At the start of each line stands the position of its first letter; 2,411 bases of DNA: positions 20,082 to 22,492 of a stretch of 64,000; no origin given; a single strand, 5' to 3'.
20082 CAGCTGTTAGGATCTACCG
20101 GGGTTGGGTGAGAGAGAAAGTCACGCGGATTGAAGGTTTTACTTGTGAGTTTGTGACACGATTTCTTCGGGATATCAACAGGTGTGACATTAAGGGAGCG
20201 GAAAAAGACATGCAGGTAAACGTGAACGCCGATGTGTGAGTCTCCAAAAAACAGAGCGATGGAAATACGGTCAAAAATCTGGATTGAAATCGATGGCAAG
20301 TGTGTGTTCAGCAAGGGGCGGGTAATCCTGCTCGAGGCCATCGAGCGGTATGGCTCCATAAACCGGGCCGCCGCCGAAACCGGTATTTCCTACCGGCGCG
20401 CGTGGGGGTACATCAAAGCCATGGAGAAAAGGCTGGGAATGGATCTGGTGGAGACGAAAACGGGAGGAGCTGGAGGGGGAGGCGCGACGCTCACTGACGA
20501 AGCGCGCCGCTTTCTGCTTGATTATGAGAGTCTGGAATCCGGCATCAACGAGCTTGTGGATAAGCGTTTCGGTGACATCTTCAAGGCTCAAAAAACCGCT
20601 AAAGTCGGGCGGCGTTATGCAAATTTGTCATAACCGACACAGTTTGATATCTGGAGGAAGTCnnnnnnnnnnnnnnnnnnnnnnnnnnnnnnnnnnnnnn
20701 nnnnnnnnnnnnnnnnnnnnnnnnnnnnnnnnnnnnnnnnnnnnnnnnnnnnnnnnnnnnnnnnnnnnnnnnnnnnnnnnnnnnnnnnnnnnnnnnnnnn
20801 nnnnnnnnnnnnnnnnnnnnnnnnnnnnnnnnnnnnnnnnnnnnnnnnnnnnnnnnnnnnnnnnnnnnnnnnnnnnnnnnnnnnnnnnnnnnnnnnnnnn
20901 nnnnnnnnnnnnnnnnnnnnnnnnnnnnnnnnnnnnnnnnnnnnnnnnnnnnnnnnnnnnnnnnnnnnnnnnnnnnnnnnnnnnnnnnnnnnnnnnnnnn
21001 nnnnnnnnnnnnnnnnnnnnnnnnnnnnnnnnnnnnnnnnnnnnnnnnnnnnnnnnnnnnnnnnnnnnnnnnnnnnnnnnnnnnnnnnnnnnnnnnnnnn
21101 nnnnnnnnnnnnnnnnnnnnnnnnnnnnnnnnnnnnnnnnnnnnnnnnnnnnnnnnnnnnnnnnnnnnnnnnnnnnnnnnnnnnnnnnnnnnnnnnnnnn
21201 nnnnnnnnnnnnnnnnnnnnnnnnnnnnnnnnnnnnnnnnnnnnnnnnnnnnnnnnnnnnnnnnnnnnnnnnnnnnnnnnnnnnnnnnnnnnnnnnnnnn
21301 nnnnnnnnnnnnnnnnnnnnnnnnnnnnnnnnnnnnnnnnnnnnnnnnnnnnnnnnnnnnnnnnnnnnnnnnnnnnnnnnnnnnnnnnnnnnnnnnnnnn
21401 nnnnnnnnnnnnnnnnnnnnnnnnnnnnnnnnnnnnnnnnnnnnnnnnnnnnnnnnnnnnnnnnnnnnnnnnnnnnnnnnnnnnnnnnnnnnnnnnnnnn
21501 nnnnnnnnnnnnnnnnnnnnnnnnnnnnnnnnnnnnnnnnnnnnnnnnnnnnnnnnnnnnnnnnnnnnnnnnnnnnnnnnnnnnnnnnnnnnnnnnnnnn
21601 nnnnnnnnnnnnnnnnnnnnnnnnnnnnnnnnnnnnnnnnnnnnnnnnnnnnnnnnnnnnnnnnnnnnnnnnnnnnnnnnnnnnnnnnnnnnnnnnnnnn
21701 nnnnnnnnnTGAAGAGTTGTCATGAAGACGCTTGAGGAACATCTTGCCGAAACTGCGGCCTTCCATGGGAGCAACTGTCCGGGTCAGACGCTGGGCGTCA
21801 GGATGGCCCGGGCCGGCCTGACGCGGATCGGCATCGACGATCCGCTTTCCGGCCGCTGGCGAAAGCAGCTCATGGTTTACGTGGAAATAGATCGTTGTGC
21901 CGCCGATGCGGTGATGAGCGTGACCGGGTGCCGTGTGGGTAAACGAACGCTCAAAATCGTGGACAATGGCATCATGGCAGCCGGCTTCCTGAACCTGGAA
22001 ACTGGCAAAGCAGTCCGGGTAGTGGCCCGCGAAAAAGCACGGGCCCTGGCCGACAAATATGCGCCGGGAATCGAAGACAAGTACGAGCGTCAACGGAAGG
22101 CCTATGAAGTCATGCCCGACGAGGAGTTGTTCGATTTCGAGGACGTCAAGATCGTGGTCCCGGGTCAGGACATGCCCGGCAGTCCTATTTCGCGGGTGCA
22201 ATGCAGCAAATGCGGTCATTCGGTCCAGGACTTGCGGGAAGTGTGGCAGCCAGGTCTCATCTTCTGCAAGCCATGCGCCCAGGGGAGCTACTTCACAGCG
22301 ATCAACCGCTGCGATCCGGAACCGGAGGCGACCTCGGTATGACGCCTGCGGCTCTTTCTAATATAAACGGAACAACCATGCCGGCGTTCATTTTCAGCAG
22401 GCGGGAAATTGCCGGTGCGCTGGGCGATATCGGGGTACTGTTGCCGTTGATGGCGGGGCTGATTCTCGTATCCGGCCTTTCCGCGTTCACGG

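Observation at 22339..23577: MOT1-family (eukaryote-type) molybdate permease inside a bacterial Moco biosynthesis operon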

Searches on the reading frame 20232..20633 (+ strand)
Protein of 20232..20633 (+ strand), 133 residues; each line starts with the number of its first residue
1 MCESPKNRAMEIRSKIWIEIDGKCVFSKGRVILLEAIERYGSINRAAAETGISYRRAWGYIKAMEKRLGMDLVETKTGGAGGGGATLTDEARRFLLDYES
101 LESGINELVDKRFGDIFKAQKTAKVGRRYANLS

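Call 6: search_protein_families(library=pfam, proteins=[window:20232-20633:+], max_evalue=0.01)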
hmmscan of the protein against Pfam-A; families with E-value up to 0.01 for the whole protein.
window:20232-20633:+ (133 aa): 1 family
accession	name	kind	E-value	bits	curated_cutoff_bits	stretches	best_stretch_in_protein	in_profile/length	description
PF00126.33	HTH_1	-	4.1e-10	39.9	26.6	1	33-92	6-60/60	Bacterial regulatory helix-turn-helix protein, lysR family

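Call 7: search_protein_families(library=ncbifam, proteins=[window:20232-20633:+], max_evalue=0.01)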
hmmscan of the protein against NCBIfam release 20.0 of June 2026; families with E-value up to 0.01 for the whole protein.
window:20232-20633:+ (133 aa): 4 families
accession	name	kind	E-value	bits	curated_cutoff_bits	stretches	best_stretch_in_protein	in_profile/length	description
TIGR00637.1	ModE_repress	subfamily_domain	2.2e-26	91.8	98.5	1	28-114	4-90/100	ModE molybdate transport repressor domain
NF007957.0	PRK10676.1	equivalog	1.2e-15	57.4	369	1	26-102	17-93/263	molybdenum-dependent transcriptional regulator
NF045990.1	TransRegCbbRRhodb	equivalog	0.0019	17.3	450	1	34-107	14-84/304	LysR family regulator CbbR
NF007667.0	PRK10341.1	equivalog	0.0078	15.3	308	1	31-111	13-87/312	transcriptional regulator TdcA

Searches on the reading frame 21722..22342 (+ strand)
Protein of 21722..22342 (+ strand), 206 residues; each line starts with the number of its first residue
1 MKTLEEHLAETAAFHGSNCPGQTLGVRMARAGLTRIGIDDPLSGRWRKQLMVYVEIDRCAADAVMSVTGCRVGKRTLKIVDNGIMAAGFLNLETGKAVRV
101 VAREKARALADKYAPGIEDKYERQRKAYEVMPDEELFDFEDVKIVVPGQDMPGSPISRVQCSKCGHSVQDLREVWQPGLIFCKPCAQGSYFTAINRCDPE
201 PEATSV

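Call 6: search_protein_families(library=pfam, proteins=[window:21722-22342:+], max_evalue=0.01)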
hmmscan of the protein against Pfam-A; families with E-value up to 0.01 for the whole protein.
window:21722-22342:+ (206 aa): 2 families
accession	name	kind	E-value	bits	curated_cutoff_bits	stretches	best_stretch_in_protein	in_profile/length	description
PF02663.19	FmdE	-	1.8e-30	106.2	22.9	1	14-137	1-132/133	FmdE, Molybdenum formylmethanofuran dehydrogenase operon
PF01258.23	zf-dskA_traR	-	0.00032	21.1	24.9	1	158-190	4-35/36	Prokaryotic dksA/traR C4-type zinc finger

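Call 7: search_protein_families(library=ncbifam, proteins=[window:21722-22342:+], max_evalue=0.01)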
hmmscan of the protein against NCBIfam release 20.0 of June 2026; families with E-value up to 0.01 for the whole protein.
window:21722-22342:+ (206 aa): 0 families

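Call 64: search_solved_structures(query=window:21722-22342:+, max_evalue=0.001)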
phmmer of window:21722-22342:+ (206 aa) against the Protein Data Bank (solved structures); distinct sequences matched with E-value up to 0.001: 1.
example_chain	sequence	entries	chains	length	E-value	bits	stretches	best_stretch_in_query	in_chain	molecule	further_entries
2gvi_A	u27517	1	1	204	2e-05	28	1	13-129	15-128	conserved hypothetical protein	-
